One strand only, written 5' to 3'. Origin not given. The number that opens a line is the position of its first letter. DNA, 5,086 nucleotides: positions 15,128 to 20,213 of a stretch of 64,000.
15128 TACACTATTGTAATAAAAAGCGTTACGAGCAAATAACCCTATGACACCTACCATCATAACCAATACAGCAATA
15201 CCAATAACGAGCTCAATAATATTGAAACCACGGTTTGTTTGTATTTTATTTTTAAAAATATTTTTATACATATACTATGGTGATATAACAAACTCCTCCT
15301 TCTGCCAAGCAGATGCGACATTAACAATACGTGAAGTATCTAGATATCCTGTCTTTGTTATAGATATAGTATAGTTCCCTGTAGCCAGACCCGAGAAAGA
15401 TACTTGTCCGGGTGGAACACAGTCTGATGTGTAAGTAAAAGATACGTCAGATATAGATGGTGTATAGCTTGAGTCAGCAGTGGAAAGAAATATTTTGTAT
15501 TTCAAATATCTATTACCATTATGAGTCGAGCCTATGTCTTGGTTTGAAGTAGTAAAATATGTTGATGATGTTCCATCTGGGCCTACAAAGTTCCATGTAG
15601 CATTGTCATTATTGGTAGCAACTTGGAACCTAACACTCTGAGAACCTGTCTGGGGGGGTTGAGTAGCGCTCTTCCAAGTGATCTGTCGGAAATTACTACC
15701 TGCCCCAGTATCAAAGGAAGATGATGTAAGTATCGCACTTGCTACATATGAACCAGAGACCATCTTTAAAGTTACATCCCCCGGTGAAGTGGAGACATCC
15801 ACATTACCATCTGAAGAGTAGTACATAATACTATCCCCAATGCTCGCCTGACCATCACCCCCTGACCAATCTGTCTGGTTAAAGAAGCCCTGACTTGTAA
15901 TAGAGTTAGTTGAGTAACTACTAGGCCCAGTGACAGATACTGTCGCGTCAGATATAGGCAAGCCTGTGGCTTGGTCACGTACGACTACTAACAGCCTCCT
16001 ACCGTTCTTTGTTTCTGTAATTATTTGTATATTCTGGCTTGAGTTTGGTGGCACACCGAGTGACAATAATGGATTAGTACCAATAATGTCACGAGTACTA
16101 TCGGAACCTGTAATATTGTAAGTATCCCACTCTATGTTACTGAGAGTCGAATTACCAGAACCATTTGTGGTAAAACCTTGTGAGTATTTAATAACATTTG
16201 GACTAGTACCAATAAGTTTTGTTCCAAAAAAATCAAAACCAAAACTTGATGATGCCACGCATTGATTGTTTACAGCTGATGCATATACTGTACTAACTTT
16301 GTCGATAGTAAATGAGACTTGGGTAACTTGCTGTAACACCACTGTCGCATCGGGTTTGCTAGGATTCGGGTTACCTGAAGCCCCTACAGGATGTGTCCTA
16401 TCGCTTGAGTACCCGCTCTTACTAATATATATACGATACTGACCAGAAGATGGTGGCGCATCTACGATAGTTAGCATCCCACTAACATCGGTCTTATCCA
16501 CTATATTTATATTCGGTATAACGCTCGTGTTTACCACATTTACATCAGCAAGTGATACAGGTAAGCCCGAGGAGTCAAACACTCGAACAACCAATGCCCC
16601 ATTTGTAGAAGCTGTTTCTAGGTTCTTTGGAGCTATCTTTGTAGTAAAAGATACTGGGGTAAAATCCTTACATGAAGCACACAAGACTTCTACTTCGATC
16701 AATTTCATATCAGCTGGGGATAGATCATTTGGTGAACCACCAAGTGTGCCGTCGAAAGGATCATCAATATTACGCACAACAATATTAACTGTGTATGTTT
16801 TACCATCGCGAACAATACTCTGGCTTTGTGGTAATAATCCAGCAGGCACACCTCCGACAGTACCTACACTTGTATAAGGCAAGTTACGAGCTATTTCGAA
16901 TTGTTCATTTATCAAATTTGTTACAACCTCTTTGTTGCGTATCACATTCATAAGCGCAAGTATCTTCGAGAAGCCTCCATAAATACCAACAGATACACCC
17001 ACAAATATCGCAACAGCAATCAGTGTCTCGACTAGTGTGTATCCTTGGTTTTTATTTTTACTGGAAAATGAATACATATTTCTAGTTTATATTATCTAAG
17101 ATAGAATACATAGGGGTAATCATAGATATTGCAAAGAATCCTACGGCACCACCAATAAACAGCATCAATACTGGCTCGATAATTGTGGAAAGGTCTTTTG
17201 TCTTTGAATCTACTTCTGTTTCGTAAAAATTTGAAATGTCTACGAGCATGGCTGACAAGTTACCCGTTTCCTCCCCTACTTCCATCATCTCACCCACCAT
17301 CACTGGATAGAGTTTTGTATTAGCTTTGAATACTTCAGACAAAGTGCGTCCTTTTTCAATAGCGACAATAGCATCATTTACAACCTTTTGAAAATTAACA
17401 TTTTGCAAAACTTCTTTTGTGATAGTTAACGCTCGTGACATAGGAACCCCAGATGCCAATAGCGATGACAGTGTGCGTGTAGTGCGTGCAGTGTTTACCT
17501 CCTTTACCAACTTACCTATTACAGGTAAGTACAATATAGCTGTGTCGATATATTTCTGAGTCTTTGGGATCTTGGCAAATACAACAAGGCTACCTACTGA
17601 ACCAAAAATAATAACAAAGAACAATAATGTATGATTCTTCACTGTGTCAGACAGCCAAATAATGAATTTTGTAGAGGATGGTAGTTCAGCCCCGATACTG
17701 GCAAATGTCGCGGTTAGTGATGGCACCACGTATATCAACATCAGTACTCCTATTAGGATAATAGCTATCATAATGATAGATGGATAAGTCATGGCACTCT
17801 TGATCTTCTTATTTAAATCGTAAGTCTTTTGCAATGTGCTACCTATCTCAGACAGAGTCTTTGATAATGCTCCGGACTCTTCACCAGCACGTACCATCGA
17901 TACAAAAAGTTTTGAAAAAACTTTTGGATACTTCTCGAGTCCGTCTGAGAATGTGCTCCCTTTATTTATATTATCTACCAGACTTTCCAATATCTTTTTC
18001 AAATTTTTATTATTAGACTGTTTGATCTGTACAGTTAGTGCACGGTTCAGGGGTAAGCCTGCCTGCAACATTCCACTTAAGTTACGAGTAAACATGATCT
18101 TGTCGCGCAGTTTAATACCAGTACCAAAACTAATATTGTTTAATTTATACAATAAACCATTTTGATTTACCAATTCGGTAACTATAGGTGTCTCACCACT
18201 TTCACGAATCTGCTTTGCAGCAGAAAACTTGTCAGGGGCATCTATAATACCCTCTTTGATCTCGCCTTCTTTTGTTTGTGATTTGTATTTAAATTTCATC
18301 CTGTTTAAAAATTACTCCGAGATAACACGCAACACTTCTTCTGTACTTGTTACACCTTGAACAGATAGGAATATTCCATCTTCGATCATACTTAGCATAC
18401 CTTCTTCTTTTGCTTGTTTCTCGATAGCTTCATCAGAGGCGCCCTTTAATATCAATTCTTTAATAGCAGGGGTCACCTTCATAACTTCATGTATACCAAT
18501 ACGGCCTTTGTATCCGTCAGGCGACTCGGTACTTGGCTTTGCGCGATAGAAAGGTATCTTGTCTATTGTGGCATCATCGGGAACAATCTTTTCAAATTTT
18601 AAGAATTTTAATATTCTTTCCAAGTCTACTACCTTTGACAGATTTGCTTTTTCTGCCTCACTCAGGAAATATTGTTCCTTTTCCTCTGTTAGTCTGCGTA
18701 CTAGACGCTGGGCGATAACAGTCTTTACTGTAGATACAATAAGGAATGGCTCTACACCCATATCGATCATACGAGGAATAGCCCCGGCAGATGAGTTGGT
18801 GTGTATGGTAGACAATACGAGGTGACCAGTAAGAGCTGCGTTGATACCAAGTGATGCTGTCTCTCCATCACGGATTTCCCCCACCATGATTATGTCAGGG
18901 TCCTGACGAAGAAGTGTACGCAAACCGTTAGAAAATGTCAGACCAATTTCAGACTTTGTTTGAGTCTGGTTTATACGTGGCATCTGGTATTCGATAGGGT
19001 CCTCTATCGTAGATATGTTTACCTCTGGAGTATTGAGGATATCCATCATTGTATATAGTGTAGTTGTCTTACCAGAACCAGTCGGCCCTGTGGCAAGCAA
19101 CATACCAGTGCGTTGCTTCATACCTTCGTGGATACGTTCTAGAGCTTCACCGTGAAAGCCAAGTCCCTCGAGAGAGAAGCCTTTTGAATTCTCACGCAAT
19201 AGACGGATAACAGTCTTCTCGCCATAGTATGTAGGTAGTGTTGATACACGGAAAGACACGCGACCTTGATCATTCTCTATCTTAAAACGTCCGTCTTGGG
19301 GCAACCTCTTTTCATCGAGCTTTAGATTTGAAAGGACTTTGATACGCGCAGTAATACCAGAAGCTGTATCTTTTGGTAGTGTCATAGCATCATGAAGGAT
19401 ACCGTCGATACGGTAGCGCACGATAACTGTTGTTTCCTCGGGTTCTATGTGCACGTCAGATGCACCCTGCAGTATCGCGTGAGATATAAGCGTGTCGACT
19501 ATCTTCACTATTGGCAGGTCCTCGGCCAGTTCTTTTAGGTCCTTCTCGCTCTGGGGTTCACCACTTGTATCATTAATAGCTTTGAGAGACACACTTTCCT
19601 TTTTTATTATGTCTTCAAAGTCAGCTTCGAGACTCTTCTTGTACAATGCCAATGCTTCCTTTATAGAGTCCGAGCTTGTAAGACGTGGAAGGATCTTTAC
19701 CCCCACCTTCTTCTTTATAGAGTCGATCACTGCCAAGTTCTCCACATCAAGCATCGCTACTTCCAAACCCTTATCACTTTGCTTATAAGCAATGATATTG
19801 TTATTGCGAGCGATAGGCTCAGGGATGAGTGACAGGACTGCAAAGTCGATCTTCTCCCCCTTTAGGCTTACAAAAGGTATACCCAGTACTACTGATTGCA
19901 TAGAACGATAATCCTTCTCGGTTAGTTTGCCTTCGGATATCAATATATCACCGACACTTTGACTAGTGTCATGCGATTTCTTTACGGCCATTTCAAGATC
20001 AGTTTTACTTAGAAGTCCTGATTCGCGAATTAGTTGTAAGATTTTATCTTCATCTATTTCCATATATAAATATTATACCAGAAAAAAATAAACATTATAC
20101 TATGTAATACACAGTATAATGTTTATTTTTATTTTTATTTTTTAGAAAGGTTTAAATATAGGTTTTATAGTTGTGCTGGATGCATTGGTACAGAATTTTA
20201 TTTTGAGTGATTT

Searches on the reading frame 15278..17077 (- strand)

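Call 22: search_protein_families(library=pfam, proteins=[window:15278-17077:-], max_evalue=0.00001)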
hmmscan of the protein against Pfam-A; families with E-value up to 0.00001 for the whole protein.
window:15278-17077:- (600 aa): 1 family
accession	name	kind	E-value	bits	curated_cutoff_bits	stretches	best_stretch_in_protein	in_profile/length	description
PF13620.12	CarboxypepD_reg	-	4.5e-11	43.4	32.3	0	163-255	3-78/82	Carboxypeptidase regulatory-like domain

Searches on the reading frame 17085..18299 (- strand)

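Call 22: search_protein_families(library=pfam, proteins=[window:17085-18299:-], max_evalue=0.00001)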
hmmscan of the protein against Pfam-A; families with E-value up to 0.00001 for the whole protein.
window:17085-18299:- (405 aa): 1 family
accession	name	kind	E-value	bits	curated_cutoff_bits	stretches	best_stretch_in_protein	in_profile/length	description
PF00482.28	T2SSF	-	3.7e-59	198.6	25.2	2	70-193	1-125/125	Type II secretion system (T2SS), protein F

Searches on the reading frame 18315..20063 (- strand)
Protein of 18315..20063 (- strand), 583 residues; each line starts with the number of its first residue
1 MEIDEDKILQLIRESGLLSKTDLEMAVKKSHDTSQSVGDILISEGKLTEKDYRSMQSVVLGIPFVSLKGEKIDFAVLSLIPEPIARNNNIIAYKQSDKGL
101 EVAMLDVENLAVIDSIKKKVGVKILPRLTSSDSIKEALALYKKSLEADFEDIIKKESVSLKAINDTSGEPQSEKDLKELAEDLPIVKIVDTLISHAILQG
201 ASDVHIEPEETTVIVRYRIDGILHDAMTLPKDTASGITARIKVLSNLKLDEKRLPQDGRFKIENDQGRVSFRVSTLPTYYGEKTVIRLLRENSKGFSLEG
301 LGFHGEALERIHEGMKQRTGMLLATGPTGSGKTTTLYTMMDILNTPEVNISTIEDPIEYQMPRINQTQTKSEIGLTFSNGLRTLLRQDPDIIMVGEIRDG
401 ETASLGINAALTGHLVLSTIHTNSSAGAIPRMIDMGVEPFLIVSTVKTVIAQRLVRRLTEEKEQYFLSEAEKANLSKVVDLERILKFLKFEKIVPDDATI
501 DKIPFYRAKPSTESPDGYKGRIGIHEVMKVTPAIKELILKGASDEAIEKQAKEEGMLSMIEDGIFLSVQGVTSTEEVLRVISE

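Call 23: search_protein_families(library=pfam, proteins=[window:18315-20063:-], max_evalue=0.00001)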
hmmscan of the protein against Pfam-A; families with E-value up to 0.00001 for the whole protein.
window:18315-20063:- (583 aa): 2 families
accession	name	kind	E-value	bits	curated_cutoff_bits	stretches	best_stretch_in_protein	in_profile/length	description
PF00437.27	T2SSE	-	7.5e-121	403.7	24.9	1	179-579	2-370/370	Type II/IV secretion system protein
PF05157.20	MshEN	-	3.5e-13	49.8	23.1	1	60-144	1-86/90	MshEN domain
